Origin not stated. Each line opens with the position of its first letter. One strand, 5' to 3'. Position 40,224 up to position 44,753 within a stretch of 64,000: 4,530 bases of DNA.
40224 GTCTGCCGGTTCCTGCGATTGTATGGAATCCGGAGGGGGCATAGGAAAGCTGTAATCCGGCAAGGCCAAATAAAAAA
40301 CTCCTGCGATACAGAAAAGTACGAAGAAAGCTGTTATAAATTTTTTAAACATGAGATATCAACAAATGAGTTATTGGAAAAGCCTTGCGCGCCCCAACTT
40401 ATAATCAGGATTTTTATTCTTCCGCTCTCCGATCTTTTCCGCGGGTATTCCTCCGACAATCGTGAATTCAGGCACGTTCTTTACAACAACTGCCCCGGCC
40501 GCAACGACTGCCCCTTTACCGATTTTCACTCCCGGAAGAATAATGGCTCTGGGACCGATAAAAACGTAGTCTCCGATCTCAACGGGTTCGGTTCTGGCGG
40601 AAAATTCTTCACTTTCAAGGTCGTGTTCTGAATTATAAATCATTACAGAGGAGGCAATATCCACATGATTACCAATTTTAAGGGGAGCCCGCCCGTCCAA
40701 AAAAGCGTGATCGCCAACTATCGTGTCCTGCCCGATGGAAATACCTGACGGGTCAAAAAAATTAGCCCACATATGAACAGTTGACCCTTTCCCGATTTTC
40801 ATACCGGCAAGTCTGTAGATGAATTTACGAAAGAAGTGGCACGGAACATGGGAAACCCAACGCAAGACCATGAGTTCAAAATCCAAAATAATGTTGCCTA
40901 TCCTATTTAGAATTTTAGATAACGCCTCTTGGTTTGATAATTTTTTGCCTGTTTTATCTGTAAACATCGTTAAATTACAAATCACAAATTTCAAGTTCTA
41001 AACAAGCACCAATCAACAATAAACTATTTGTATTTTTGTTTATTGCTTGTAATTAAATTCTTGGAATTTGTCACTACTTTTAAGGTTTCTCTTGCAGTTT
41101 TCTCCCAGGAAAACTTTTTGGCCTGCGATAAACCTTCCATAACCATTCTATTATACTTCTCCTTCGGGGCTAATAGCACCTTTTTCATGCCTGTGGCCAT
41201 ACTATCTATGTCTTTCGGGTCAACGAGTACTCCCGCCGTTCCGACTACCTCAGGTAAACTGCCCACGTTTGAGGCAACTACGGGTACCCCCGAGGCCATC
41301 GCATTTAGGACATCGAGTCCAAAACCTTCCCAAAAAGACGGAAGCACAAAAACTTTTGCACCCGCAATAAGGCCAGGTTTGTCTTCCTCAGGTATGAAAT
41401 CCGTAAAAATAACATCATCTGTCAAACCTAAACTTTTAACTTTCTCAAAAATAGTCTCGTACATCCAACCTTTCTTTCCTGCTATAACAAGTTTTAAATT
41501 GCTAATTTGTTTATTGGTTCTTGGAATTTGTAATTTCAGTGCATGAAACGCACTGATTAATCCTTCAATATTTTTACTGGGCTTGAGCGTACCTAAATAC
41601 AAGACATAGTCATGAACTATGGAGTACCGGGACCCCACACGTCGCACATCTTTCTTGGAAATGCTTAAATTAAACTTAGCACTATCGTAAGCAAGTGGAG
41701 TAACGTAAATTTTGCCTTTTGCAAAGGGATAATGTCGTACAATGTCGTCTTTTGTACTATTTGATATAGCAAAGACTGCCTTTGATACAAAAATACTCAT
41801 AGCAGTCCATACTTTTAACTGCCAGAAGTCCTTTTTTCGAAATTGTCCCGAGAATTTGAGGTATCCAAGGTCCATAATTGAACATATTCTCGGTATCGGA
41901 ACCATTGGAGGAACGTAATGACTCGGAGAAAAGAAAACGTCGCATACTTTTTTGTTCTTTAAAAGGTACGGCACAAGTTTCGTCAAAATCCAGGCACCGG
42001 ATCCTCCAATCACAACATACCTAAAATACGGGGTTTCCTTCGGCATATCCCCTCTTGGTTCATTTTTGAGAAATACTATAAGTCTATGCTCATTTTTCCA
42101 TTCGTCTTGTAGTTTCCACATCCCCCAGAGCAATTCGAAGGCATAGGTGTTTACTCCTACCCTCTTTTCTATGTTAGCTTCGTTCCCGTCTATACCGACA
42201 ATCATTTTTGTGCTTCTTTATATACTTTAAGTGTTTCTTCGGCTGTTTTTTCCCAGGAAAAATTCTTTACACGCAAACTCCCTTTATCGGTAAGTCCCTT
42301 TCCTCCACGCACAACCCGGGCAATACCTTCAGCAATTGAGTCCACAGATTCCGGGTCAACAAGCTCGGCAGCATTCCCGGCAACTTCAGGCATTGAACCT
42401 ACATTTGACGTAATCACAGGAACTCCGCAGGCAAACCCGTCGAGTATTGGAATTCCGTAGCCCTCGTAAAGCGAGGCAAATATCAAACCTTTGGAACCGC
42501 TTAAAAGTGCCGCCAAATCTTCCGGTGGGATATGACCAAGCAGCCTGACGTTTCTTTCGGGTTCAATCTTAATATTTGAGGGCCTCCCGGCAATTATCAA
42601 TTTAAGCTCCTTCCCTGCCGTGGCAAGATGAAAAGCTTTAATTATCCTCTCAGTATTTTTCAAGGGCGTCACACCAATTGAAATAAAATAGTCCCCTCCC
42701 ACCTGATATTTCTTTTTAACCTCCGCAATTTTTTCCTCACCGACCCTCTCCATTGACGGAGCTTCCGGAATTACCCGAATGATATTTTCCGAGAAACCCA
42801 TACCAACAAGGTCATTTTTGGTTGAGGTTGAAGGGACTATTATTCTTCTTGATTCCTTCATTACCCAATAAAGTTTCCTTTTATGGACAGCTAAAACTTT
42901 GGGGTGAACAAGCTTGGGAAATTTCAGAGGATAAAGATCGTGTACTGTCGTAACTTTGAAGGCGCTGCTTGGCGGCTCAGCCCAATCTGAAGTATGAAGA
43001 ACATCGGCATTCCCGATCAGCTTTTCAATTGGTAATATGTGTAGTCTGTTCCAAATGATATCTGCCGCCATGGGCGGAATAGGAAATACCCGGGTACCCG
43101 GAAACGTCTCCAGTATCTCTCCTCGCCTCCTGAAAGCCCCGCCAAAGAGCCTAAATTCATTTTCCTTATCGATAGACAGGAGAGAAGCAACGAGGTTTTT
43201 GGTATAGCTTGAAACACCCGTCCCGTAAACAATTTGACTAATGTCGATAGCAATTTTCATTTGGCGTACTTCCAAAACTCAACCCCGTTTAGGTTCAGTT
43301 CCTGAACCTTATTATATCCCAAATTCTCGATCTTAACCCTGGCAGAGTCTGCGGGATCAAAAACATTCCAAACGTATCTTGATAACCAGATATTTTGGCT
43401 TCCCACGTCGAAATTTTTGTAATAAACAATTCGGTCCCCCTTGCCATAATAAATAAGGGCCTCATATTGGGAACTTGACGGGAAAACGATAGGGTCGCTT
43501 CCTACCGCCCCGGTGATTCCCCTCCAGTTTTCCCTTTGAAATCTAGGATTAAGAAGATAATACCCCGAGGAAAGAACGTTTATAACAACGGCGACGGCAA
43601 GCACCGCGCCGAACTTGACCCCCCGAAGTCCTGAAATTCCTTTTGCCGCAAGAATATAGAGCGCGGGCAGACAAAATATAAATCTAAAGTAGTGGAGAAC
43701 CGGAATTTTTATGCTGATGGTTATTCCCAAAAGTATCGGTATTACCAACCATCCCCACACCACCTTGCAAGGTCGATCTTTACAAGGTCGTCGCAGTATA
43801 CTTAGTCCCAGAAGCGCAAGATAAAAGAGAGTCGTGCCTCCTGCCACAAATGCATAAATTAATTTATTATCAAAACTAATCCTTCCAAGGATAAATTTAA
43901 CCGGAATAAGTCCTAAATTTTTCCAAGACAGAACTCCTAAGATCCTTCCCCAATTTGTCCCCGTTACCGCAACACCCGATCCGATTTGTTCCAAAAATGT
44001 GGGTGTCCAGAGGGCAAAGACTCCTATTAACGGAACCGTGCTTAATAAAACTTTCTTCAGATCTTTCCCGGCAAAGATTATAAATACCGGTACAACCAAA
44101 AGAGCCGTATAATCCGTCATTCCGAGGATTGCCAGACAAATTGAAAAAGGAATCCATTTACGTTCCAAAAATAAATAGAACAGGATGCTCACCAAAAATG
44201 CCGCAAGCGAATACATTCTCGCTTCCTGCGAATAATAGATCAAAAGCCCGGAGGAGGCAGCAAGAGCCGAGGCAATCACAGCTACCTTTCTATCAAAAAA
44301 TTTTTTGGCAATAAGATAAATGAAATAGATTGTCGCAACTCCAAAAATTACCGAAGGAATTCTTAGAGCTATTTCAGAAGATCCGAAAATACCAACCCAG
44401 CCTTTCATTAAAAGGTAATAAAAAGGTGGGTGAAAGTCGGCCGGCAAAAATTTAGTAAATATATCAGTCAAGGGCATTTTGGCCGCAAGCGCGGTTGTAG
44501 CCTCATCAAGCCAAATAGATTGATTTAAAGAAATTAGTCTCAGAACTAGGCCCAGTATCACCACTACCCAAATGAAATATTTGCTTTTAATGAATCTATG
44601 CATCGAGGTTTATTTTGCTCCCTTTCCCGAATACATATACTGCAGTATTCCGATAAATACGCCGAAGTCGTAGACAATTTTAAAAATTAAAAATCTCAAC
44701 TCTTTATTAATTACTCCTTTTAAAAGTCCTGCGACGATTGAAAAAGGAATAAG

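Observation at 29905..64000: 34-kb surface-glycan megacluster with a complete Wzx/Wzy-type tool kit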

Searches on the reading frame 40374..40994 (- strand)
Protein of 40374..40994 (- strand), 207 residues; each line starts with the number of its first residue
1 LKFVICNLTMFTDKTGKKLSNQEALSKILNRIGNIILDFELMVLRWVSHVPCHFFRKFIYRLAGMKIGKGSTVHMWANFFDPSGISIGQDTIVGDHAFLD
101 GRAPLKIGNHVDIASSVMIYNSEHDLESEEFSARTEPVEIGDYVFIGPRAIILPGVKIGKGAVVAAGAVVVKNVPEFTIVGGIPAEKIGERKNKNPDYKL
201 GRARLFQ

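Call 5: search_protein_families(library=pfam, max_evalue=0.01, proteins=[window:40374-40994:-])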
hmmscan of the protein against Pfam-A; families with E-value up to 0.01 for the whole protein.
window:40374-40994:- (207 aa): 3 families
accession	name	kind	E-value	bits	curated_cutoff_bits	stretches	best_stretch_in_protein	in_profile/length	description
PF00132.30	Hexapep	-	1.3e-14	53.6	27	1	138-170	2-34/36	Bacterial transferase hexapeptide (six repeats)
PF14602.12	Hexapep_2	-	5.1e-09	36.2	27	1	137-170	1-32/34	Hexapeptide repeat of succinyl-transferase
PF25084.1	LbH_EIF2B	-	0.0051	17.3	54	0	86-174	23-97/105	EIF2B subunit epsilon LbH domain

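Call 21: search_protein_families(library=ncbifam, max_evalue=0.001, proteins=[window:40374-40994:-])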
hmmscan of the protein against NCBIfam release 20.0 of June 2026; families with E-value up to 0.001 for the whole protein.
window:40374-40994:- (207 aa): 43 families (the best 25 are shown)
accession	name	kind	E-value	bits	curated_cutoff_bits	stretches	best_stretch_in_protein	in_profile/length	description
NF007797.0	PRK10502.1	subfamily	2.1e-29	102.5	192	1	44-194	33-182/183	WcaF family extracellular polysaccharide biosynthesis acetyltransferase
TIGR03532.1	DapD_Ac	equivalog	7.2e-22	78.1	231.75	1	66-195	100-218/231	2,3,4,5-tetrahydropyridine-2,6-dicarboxylate N-acetyltransferase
NF038307.1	EPS_acetyl_HpsU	equivalog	6.5e-21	74.7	305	1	47-187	34-174/178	hormogonium polysaccharide biosynthesis acetyltransferase HpsU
NF007499.0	PRK10092.1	equivalog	3.8e-20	72.4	314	1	102-188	91-180/183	maltose O-acetyltransferase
TIGR04008.1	WcaF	equivalog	2.1e-19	70.1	326.3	1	45-191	33-178/180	colanic acid biosynthesis acetyltransferase WcaF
TIGR03308.1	phn_thr-fam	hypoth_equivalog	3.6e-19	69.4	201.65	1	126-192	96-163/204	phosphonate metabolim protein, transferase hexapeptide repeat family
NF058585.1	HptprglPActTf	PfamEq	1.9e-18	66.6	300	1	134-195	103-164/172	heptaprenylglyceryl phosphate O-acetyltransferase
NF007240.0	PRK09677.1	equivalog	2.3e-18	66.4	243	1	69-193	50-186/192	putative lipopolysaccharide biosynthesis O-acetyl transferase WbbJ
NF041874.1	EPS_EpsC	equivalog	2.1e-15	56.9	150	1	72-189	51-165/168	serine O-acetyltransferase EpsC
NF033468.1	stregram_VatI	exception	4.3e-15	56.1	415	1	140-192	115-167/208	streptogramin A O-acetyltransferase Vat(I)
NF000311.1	Vat_ABCDEFH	equivalog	4.4e-15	55.8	300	1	138-195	111-168/201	Vat family streptogramin A O-acetyltransferase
TIGR03570.1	NeuD_NnaD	subfamily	2.5e-14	53.4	160.8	1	84-185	99-201/202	NeuD/PglB/VioB family sugar acetyltransferase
NF000490.1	chloram_CatB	equivalog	1e-13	51.1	350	1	131-193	104-166/210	type B chloramphenicol O-acetyltransferase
NF007076.0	PRK09527.1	equivalog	9.5e-13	48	347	1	70-198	73-192/203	galactoside O-acetyltransferase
TIGR01172.1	cysE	equivalog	3.5e-12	46.7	210.65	1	72-185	51-161/162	serine O-acetyltransferase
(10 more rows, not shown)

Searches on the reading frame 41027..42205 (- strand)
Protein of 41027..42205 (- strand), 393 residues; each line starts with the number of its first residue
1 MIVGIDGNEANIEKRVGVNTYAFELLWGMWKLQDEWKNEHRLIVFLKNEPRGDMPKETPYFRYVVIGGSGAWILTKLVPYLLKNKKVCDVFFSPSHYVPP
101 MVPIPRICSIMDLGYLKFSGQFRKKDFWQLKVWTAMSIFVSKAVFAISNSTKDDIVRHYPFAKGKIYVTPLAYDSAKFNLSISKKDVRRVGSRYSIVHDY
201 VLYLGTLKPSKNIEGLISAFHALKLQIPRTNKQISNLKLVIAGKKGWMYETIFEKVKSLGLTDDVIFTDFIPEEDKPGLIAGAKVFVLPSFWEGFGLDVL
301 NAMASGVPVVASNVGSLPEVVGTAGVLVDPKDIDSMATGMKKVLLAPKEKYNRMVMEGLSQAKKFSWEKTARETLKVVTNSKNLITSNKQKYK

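Call 5: search_protein_families(library=pfam, max_evalue=0.01, proteins=[window:41027-42205:-])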
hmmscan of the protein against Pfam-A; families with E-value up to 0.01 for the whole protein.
window:41027-42205:- (393 aa): 4 families
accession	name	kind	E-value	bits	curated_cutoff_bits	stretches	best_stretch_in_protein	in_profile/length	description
PF00534.26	Glycos_transf_1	-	2.4e-37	128.6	26.4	1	200-355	17-166/172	Glycosyl transferases group 1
PF13692.12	Glyco_trans_1_4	-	8.4e-32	110.8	27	1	200-344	3-140/142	Glycosyl transferases group 1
PF20706.3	GT4-conflict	-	3.5e-08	33.3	26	1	201-315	200-314/385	Family 4 Glycosyltransferase in conflict systems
PF13439.12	Glyco_transf_4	-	0.00077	20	28.5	1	119-174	115-167/170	Glycosyltransferase Family 4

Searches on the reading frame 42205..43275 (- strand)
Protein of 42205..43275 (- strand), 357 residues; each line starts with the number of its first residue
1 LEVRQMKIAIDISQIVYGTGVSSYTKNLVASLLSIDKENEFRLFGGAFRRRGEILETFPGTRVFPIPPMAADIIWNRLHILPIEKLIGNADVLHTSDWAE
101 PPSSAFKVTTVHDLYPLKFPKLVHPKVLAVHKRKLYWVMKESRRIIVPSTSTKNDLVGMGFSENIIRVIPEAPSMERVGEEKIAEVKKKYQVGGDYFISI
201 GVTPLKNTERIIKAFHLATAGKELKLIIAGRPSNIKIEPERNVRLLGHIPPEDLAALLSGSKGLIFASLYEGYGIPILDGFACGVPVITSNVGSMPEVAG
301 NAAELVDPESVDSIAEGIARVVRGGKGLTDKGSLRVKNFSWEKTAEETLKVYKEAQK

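Call 5: search_protein_families(library=pfam, max_evalue=0.01, proteins=[window:42205-43275:-])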
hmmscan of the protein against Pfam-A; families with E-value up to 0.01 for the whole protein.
window:42205-43275:- (357 aa): 4 families
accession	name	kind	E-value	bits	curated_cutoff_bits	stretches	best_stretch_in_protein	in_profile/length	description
PF00534.26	Glycos_transf_1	-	4.5e-23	82.1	26.4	1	196-324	17-158/172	Glycosyl transferases group 1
PF13692.12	Glyco_trans_1_4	-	1.5e-19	71.1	27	1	204-322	13-140/142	Glycosyl transferases group 1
PF13439.12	Glyco_transf_4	-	3.2e-12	47.2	28.5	1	20-170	3-163/170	Glycosyltransferase Family 4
PF13524.12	Glyco_trans_1_2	-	0.00054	20.4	25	1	220-318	9-108/144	Glycosyl transferase-like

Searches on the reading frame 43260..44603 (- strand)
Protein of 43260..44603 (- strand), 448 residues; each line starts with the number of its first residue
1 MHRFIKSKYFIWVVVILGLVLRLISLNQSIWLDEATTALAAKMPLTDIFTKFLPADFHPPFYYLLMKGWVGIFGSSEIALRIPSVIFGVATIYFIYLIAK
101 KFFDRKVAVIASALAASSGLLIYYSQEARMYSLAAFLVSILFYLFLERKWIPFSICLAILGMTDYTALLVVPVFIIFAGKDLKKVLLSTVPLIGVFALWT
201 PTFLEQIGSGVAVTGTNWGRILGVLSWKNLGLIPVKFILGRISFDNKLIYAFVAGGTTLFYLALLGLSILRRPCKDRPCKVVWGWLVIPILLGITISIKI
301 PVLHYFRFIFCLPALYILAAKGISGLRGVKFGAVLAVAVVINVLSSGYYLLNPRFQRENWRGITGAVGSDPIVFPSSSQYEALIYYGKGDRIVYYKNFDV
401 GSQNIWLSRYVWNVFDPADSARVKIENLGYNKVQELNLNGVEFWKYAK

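Call 5: search_protein_families(library=pfam, max_evalue=0.01, proteins=[window:43260-44603:-])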
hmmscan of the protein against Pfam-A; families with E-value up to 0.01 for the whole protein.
window:43260-44603:- (448 aa): 1 family
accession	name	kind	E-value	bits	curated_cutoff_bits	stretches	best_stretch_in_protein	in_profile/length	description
PF13231.12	PMT_2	-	2.2e-12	47.9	26.1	1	58-195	2-147/160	Dolichyl-phosphate-mannose-protein mannosyltransferase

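Call 22: search_protein_families(library=ncbifam, max_evalue=0.01, proteins=[window:43260-44603:-])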
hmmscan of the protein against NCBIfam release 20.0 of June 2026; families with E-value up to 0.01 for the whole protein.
window:43260-44603:- (448 aa): 3 families
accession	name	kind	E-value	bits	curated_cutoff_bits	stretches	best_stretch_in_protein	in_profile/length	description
NF052499.1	MnslTaseMT1671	equivalog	3.5e-13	48.8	900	1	13-358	31-383/523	mannosyltransferase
TIGR03663.1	TIGR03663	subfamily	1e-12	47.8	126.25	1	11-146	4-138/435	flippase activity-associated protein Agl23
TIGR04154.1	archaeo_STT3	subfamily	0.0031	15.9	450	1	78-122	96-141/831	oligosaccharyl transferase, archaeosortase A system-associated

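Call 25: search_solved_structures(query=window:43260-44603:-, max_evalue=0.01, show_alignments=2)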
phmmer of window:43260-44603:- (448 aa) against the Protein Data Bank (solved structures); distinct sequences matched with E-value up to 0.01: 0.
